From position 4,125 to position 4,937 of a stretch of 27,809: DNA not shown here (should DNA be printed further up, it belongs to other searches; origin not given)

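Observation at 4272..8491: mre11-rad50 operon ends in a minimal protein kinase-like gene rather than nurA/herA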

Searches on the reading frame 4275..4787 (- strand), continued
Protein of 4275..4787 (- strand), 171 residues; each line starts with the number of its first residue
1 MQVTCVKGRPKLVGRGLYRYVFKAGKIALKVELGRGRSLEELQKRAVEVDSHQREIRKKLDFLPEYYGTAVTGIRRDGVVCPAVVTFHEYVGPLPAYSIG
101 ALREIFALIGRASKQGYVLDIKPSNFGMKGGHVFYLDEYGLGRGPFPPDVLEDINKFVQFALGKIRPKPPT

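Call 29: search_protein_families(library=pfam, alignment_id=A2, max_evalue=10)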
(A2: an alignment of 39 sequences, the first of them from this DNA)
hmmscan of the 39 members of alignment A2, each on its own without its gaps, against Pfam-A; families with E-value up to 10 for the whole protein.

A. member 1, seq(171 aa): 0 families

B. families by the number of members that match (of 39 scanned): 14 families
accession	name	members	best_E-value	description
PF25531.1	GYF_ATXR3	2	0.032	Histone-lysine N-methyltransferase ATXR3, GYF domain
PF00072.30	Response_reg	1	6.3e-10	Response regulator receiver domain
PF10707.15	YrbL-PhoP_reg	1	0.0019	PhoP regulatory network protein YrbL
PF14693.11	Ribosomal_TL5_C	1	0.0088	Ribosomal protein TL5, C-terminal domain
PF13918.12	PLDc_3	1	0.048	PLD-like domain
PF08191.17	LRR_adjacent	1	0.051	LRR adjacent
PF07787.17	TMEM43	1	0.085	Transmembrane protein 43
PF20862.2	DUF6843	1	0.095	Family of unknown function (DUF6843)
PF11169.13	DUF2956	1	0.096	Protein of unknown function (DUF2956)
PF05585.17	DUF1758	1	0.1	Putative peptidase (DUF1758)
PF21843.2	DUF6902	1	0.11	Domain of unknown function (DUF6902)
PF17958.7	EF-hand_13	1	0.12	EF-hand domain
PF11774.14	Lsr2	1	0.18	Lsr2 dimerization domain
PF16729.10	DUF5067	1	0.2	Domain of unknown function (DUF5067)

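Call 36: find_related_loci(query=A3, collection=metagenome_contigs, flank=8000)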
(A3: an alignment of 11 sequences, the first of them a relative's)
Query A3 (271 aa) in metagenome_contigs; peptide patterns used: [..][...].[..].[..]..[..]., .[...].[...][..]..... (x = any residue, [..] = any of these).
146 stretches matched a pattern; 13 encode a relative of the query (tblastn E <= 1e-3); 13 distinct loci.
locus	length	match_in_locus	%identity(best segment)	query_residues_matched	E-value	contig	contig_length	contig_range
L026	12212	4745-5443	39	25-258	6e-50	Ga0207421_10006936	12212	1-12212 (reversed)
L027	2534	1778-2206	40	128-266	1e-23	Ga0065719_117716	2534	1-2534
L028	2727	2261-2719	38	128-267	5e-23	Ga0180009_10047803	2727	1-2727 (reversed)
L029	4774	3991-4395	37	129-264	2e-22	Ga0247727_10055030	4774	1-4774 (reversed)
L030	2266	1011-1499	33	112-266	9e-22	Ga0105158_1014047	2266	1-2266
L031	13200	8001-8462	38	118-263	5e-21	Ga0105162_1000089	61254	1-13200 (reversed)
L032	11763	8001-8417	36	133-262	1e-19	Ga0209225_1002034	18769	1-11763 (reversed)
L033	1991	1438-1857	40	131-263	7e-19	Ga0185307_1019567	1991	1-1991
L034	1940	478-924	32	128-268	3e-18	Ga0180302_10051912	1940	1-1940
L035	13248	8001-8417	36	133-262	1e-19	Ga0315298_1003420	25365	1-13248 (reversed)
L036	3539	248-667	39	131-263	1e-17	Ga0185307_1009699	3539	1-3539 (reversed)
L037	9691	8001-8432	37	131-266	1e-16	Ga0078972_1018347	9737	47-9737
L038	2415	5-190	48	201-261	1e-9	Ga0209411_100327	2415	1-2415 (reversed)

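Call 44: search_protein_families(library=pfam, proteins=[L021:2345-3181:-, L021:3839-4438:-, L021:4555-5322:+, L021:5337-5741:-, L022:8754-9866:-, L022:10515-11204:+, L026:5538-7679:-, L026:3293-4045:-, L029:3297-3863:+, L032:6599-7861:+], max_evalue=0.0001)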
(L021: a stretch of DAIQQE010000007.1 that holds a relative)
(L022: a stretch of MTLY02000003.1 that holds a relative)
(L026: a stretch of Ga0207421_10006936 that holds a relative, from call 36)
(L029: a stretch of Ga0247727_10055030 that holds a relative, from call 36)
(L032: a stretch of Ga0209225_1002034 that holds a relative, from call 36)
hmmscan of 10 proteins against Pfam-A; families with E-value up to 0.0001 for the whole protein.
L021:2345-3181:- (279 aa): 1 family
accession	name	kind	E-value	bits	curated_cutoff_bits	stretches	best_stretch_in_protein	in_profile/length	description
PF03437.21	BtpA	-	8.9e-82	274.8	30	1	19-273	2-253/254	BtpA family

L021:3839-4438:- (200 aa): 3 families
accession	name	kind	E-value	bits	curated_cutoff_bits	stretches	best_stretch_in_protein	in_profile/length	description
PF13419.12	HAD_2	-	2.5e-15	57.5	23.8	1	28-172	35-177/178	Haloacid dehalogenase-like hydrolase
PF00702.32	Hydrolase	-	5.6e-12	46.9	26.4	1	5-167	1-191/191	haloacid dehalogenase-like hydrolase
PF12710.13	HAD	-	1.5e-09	39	27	1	9-163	2-188/189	haloacid dehalogenase-like hydrolase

L021:4555-5322:+ (256 aa): 1 family
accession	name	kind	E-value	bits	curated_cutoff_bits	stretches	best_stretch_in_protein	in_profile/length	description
PF00899.27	ThiF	-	3.3e-77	259.3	28.1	1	16-246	1-238/238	ThiF family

L021:5337-5741:- (135 aa): 2 families
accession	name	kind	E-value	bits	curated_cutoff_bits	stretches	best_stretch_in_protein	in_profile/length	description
PF14464.11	Prok-JAB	-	9.4e-17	61.4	25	1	10-113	3-103/114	Prokaryotic homologs of the JAB domain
PF01398.27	JAB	-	3.3e-08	33.8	22.5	1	21-101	25-109/117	JAB1/Mov34/MPN/PAD-1 ubiquitin protease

L022:8754-9866:- (371 aa): 1 family
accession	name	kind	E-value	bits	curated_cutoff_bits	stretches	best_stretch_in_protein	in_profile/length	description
PF00899.27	ThiF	-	2.3e-71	240.1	28.1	1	26-260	1-238/238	ThiF family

L022:10515-11204:+ (230 aa): 4 families
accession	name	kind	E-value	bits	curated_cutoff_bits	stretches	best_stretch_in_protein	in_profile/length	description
PF03358.20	FMN_red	-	5.1e-17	62.3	24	1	39-174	14-142/152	NADPH-dependent FMN reductase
PF00258.30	Flavodoxin_1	-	9.4e-13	49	25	1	32-156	1-131/143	Flavodoxin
PF02525.22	Flavodoxin_2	-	2.3e-07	31.1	27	1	29-146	2-134/198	Flavodoxin-like fold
PF12724.12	Flavodoxin_5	-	7e-07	30.1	27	1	86-148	28-86/145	Flavodoxin domain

L026:5538-7679:- (714 aa): 3 families
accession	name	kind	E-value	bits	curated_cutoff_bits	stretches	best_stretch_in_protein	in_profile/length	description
PF02867.20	Ribonuc_red_lgC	-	6.7e-146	487.4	23.9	2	202-520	1-346/523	Ribonucleotide reductase, barrel domain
PF00317.26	Ribonuc_red_lgN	-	1.9e-24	85.9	28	1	120-198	2-76/77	Ribonucleotide reductase, all-alpha domain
PF03477.21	ATP-cone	-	1.1e-20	74.4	25.8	1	16-104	2-87/88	ATP cone domain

L026:3293-4045:- (251 aa): 2 families
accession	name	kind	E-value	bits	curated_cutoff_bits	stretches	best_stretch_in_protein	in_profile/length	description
PF04313.20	HSDR_N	-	1.6e-06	28.5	25.1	0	57-127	118-195/198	Type I restriction enzyme R protein N terminus (HSDR_N)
PF13588.12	HSDR_N_2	-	5.3e-06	26.9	25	1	35-127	8-99/110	Type I restriction enzyme R protein N terminus (HSDR_N)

L029:3297-3863:+ (189 aa): 2 families
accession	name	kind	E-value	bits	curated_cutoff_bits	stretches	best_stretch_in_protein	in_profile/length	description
PF01467.32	CTP_transf_like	-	4.9e-11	43.4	21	1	26-94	2-73/133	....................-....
PF08218.17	Citrate_ly_lig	-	5.1e-05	23.5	20.9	0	31-77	9-52/182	Citrate lyase ligase C-terminal domain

L032:6599-7861:+ (421 aa): 3 families
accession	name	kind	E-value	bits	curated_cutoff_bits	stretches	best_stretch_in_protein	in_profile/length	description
PF01546.33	Peptidase_M20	-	2.9e-38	132.3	24.6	1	97-411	2-203/206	Peptidase family M20/M25/M40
PF07687.19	M20_dimer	-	8.6e-20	71.1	21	1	200-317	1-106/107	Peptidase dimerisation domain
PF04389.22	Peptidase_M28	-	3e-05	24.3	21.3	0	81-177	1-77/193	Peptidase family M28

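Call 45: search_protein_families(library=padloc, proteins=[window:4275-4787:-], max_evalue=0.01)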
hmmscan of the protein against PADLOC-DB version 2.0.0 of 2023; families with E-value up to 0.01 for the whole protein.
window:4275-4787:- (171 aa): 0 families

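Call 47: fold_search(model_id=the predicted structure, library=viral)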
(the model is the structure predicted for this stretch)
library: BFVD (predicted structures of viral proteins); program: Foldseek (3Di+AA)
matches with E <= 10: 891; with E <= 0.001: 29
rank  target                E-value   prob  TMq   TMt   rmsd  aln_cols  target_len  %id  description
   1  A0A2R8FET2            2.0e-05  1.00  0.49  0.39   9.3       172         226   16  Serine/Threonine protein kinase [Cedratvirus Zaza IHUMI]
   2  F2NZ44                2.1e-05  1.00  0.51  0.27   5.1       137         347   23  non-specific serine/threonine protein kinase [Diadromus pulchellus ascovirus 4a]
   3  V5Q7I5                2.1e-05  1.00  0.49  0.44   7.1       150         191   19  Uncharacterized protein [Xylella phage Paz]
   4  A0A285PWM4            2.1e-05  1.00  0.55  0.53   6.8       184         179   15  non-specific serine/threonine protein kinase [Cedratvirus lausannensis]
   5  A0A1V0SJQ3            3.9e-05  1.00  0.52  0.36   6.7       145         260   12  Uncharacterized protein [Klosneuvirus KNV1]
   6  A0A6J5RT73            5.5e-05  1.00  0.49  0.42   7.0       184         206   12  Protein kinase domain-containing protein [uncultured Caudovirales phage]
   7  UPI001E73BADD         6.1e-05  1.00  0.47  0.36   6.0       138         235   17  (no name look-up for this kind of identifier)
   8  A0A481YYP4            6.5e-05  1.00  0.52  0.21   6.3       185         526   14  non-specific serine/threonine protein kinase [Marseillevirus LCMAC202]
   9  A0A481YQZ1            7.3e-05  1.00  0.50  0.33   9.4       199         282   15  Putative serine/threonine protein kinase [Marseillevirus LCMAC101]
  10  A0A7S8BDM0            9.1e-05  1.00  0.49  0.15   6.3       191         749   17  Ser/Thr protein kinase [Medusavirus stheno T3]
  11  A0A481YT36            1.3e-04  1.00  0.62  0.49   6.0       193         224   14  non-specific serine/threonine protein kinase [Marseillevirus LCMAC102]
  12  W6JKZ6                1.9e-04  1.00  0.55  0.26   8.0       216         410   14  non-specific serine/threonine protein kinase [Alphaentomopoxvirus acuprea]
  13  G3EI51                2.2e-04  1.00  0.47  0.29   6.5       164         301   15  non-specific serine/threonine protein kinase [Yokapox virus]
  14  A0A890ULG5            2.6e-04  1.00  0.46  0.11   7.0       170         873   16  (no name in the UniProt tables at hand)
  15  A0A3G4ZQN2            2.6e-04  1.00  0.48  0.28   7.5       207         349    8  Uncharacterized protein [Barrevirus sp.]
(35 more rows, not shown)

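Call 53: find_homologous_proteins(query=A3, max_evalue=0.001)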
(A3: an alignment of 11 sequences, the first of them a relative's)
Query A3 (11 sequences) (271 aa, profile of the alignment): 6 proteins with E <= 0.001 among 6937 candidates.
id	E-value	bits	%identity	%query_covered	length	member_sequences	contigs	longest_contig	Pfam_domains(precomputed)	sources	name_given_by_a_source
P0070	8.6e-64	233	44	98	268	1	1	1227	PF00072.31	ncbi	-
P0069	1.5e-63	232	100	100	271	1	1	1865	-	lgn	-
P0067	2.3e-61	225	33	56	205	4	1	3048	-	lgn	-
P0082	5.9e-59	217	38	50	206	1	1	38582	-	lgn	-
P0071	7.3e-54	200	35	48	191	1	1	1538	-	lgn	-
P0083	4.2e-40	155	40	55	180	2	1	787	-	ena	-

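Call 54: find_encoding_contigs(protein=P0082, flank=8000, max_places=2)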
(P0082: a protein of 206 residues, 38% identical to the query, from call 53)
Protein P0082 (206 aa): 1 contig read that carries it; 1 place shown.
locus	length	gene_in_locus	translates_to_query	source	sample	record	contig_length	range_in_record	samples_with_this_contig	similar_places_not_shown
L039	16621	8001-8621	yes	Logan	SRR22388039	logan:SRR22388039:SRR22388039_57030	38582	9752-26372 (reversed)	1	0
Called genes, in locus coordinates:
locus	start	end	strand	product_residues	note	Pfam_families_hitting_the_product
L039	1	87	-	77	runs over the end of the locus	-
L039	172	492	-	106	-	-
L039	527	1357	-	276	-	PF00025:Arf (faint), PF01926:MMR_HSR1, PF02824:TGS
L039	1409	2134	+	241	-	PF00215:OMPdecase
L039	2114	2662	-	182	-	PF00156:Pribosyltran (weak)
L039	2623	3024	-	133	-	PF01873:eIF-5_eIF-2B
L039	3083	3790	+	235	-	-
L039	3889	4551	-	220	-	PF01336:tRNA_anti-codon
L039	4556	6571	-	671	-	PF14551:MCM_N (weak), PF17207:MCM_OB, PF00493:MCM, PF07728:AAA_5 (faint), PF01078:Mg_chelatase (weak), PF17855:MCM_lid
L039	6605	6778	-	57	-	-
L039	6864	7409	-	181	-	PF00352:TBP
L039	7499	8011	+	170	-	PF01467:CTP_transf_like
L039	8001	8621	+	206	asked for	-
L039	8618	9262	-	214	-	PF00121:TIM, PF00290:Trp_syntA (weak), PF05690:ThiG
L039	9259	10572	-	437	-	PF02878:PGM_PMM_I, PF02879:PGM_PMM_II, PF02880:PGM_PMM_III, PF00408:PGM_PMM_IV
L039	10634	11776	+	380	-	PF01950:FBPase_3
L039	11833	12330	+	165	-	PF01467:CTP_transf_like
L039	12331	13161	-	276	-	PF01256:Carb_kinase, PF02110:HK (weak), PF08543:Phos_pyr_kin (weak)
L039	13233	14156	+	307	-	PF01073:3Beta_HSD, PF01370:Epimerase, PF04321:RmlD_sub_bind, PF07993:NAD_binding_4 (weak), PF13460:NAD_binding_10, PF16363:GDP_Man_Dehyd, PF07993:NAD_binding_4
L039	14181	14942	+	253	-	PF01884:PcrB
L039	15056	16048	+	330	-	PF00044:Gp_dh_N, PF02800:Gp_dh_C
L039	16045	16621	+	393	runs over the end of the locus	PF00162:PGK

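Call 55: find_encoding_contigs(protein=P0070, flank=3000, max_places=2)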
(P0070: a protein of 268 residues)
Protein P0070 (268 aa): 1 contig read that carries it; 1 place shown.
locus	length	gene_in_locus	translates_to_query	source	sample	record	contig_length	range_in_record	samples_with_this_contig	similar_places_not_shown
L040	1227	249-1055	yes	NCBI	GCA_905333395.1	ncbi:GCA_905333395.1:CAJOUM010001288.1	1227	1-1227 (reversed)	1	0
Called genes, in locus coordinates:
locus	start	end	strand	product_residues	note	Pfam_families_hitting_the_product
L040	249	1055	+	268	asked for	PF00072:Response_reg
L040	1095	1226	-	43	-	?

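Call 58: search_dna_similar(query=window:4275-4787:-, collection=phages, mode=protein, max_evalue=0.01, max_rows=10)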
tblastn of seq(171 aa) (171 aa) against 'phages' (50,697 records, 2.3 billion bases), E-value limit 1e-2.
No match.

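Call 59: search_dna_similar(query=window:4275-4787:-, collection=plasmids, mode=protein, max_evalue=0.01, max_rows=10)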
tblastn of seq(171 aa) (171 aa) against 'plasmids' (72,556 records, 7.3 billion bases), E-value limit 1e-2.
No match.
